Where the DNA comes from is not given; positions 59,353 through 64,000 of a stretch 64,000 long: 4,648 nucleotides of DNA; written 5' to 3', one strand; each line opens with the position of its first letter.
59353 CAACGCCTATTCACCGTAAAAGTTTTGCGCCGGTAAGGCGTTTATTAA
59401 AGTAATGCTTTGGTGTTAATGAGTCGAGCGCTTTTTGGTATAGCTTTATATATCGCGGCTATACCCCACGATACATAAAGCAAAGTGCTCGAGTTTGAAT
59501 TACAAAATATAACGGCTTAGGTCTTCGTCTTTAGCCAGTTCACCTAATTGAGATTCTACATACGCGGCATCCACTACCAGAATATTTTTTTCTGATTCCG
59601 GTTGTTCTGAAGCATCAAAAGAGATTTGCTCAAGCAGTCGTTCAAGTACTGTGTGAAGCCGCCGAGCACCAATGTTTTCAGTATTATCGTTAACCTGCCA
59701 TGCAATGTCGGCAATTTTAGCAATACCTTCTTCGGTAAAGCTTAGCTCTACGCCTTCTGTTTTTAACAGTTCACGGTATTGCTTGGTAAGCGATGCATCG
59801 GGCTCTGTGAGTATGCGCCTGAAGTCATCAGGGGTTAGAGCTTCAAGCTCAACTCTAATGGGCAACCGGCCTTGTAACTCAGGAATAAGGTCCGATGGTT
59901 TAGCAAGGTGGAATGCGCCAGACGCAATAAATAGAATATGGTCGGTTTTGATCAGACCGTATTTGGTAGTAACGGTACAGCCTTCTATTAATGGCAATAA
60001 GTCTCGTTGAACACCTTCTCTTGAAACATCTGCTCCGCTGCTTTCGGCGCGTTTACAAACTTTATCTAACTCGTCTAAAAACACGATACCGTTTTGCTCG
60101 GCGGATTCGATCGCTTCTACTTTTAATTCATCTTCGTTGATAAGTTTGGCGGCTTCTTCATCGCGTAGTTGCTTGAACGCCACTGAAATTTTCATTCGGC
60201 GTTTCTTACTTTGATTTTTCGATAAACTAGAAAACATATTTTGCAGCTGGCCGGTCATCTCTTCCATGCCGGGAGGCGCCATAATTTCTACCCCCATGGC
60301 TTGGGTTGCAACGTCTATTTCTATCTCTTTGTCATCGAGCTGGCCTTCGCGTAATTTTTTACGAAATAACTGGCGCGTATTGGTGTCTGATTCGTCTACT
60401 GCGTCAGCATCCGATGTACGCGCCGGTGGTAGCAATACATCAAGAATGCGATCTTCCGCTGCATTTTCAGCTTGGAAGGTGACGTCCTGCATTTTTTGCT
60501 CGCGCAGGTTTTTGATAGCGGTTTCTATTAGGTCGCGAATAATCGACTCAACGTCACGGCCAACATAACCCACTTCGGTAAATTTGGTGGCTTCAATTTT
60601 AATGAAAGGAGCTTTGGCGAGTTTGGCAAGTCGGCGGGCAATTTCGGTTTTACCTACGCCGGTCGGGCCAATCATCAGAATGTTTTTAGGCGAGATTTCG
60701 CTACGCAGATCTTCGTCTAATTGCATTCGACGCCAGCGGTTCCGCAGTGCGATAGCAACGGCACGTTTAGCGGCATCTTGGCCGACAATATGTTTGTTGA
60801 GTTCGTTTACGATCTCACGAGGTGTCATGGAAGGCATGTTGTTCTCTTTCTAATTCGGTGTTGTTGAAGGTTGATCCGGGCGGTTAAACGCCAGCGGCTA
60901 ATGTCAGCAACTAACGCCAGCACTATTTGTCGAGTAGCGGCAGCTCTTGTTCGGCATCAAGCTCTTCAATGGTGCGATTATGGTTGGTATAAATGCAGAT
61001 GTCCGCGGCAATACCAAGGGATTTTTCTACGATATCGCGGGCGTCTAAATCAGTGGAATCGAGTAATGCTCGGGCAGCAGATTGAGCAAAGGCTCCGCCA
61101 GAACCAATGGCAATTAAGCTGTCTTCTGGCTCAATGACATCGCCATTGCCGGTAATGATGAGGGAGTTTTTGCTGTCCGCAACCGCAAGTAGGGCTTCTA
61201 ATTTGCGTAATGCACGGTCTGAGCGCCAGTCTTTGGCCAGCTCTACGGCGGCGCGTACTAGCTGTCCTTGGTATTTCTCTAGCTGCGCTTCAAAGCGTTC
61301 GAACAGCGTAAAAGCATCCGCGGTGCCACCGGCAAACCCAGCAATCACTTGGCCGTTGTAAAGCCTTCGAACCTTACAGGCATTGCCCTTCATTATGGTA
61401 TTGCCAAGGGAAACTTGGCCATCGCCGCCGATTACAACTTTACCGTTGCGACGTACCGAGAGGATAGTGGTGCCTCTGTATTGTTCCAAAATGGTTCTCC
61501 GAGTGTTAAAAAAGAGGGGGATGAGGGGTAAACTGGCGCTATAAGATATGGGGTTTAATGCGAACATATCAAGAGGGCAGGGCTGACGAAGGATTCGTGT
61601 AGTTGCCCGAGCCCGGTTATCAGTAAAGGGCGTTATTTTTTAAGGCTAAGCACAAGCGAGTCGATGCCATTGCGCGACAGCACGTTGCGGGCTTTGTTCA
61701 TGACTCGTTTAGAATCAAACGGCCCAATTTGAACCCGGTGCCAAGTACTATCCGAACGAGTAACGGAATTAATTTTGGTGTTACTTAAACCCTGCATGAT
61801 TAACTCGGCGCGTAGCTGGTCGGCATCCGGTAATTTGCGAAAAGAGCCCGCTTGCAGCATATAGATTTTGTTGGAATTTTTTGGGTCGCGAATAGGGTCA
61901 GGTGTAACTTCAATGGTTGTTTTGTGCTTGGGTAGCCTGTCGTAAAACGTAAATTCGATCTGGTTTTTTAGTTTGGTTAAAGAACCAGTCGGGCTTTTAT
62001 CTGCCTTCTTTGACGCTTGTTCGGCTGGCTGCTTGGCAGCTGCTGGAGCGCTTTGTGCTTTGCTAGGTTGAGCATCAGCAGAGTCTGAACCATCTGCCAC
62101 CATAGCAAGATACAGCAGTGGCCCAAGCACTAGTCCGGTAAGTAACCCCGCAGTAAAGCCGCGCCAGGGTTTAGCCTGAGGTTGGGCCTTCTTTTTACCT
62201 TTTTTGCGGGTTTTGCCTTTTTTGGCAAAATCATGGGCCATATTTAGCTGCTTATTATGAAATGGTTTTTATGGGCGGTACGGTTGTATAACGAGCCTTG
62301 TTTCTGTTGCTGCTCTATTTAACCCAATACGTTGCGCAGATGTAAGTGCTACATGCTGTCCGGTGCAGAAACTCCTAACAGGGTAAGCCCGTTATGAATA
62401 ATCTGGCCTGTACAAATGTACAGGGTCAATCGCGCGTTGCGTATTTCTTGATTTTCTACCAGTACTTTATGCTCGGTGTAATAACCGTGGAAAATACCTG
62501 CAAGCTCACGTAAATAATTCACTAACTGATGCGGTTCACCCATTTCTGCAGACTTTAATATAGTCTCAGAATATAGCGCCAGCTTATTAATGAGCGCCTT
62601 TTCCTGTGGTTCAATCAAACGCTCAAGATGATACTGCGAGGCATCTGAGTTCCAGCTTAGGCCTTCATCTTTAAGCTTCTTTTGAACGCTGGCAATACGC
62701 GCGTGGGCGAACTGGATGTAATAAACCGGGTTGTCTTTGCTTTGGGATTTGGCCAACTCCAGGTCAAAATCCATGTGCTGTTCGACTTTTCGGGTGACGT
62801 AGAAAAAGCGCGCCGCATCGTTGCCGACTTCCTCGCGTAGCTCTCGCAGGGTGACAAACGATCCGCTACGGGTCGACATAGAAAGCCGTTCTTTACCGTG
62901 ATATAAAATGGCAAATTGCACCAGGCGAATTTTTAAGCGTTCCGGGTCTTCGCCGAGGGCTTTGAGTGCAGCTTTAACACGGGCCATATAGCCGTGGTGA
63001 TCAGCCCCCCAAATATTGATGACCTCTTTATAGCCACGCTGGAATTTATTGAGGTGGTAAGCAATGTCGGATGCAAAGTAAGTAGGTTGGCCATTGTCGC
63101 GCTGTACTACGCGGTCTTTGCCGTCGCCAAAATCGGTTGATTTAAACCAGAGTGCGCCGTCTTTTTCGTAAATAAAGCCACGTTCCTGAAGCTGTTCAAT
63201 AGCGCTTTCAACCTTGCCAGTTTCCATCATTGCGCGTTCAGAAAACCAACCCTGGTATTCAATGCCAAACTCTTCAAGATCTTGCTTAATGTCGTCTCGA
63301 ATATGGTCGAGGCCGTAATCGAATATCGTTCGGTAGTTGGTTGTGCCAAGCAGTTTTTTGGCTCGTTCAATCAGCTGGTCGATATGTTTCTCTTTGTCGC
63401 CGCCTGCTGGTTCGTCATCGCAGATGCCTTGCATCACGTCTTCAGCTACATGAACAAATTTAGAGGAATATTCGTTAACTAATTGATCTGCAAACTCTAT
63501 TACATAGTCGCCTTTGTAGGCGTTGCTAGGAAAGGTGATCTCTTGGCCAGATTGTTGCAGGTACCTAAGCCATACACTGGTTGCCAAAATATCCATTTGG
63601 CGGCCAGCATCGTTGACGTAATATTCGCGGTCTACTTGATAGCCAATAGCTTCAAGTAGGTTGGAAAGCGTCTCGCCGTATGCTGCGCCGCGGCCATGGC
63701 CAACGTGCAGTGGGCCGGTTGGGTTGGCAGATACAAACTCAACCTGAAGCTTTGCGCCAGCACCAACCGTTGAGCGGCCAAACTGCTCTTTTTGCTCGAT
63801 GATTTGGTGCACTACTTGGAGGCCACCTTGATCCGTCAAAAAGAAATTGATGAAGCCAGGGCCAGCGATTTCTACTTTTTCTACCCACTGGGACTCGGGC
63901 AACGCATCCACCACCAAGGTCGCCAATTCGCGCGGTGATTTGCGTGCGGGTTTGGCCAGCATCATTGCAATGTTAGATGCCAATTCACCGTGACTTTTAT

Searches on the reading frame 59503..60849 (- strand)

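Call 54: search_protein_families(library=pfam, proteins=[window:59503-60849:-], max_evalue=0.000001)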
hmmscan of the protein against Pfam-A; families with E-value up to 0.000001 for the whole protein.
window:59503-60849:- (449 aa): 2 families
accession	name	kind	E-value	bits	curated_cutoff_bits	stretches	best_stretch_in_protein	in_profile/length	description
PF07724.20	AAA_2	-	8.8e-34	117.4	27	1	190-332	9-166/166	AAA domain (Cdc48 subfamily)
PF00004.35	AAA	-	3.5e-17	63.5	21.2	1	57-111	1-53/131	ATPase family associated with various cellular activities (AAA)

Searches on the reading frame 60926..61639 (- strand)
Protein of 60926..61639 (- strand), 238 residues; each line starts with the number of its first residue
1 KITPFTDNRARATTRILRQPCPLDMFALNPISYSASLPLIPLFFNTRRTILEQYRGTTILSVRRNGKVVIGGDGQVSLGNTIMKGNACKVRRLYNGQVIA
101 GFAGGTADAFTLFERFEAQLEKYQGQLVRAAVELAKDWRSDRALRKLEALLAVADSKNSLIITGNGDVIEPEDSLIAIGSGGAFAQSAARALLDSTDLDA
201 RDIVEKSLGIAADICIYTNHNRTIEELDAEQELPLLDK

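Call 54: search_protein_families(library=pfam, proteins=[window:60926-61639:-], max_evalue=0.000001)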
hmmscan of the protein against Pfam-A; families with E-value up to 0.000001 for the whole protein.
window:60926-61639:- (238 aa): 1 family
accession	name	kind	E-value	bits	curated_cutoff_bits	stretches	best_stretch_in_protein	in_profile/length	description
PF00227.31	Proteasome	-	1.6e-23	83.8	22.4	1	55-224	3-186/189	Proteasome subunit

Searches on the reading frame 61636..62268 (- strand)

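Call 54: search_protein_families(library=pfam, proteins=[window:61636-62268:-], max_evalue=0.000001)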
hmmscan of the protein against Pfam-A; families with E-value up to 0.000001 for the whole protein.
window:61636-62268:- (211 aa): 1 family
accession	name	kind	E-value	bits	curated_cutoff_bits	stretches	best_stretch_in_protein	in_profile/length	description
PF05036.18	SPOR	-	6.2e-16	58.9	21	1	133-207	2-75/76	SPOR domain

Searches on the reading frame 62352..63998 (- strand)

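Call 54: search_protein_families(library=pfam, proteins=[window:62352-63998:-], max_evalue=0.000001)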
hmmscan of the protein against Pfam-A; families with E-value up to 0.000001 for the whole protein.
window:62352-63998:- (549 aa): 4 families
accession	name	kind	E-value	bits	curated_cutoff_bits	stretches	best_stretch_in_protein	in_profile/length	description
PF05746.21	DALR_1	-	8e-31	107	22.3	1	428-549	1-117/117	DALR anticodon binding domain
PF00750.26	tRNA-synt_1d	-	6.4e-28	98.2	23.3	1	63-396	2-303/349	tRNA synthetases class I (R), catalytic domain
PF03485.21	Arg_tRNA_synt_N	-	5.2e-22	78.7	21.5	1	2-54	33-85/85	Arginyl tRNA synthetase N terminal domain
PF09334.17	tRNA-synt_1g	-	7.8e-07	28.6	20.1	0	231-289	68-126/391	tRNA synthetases class I (M)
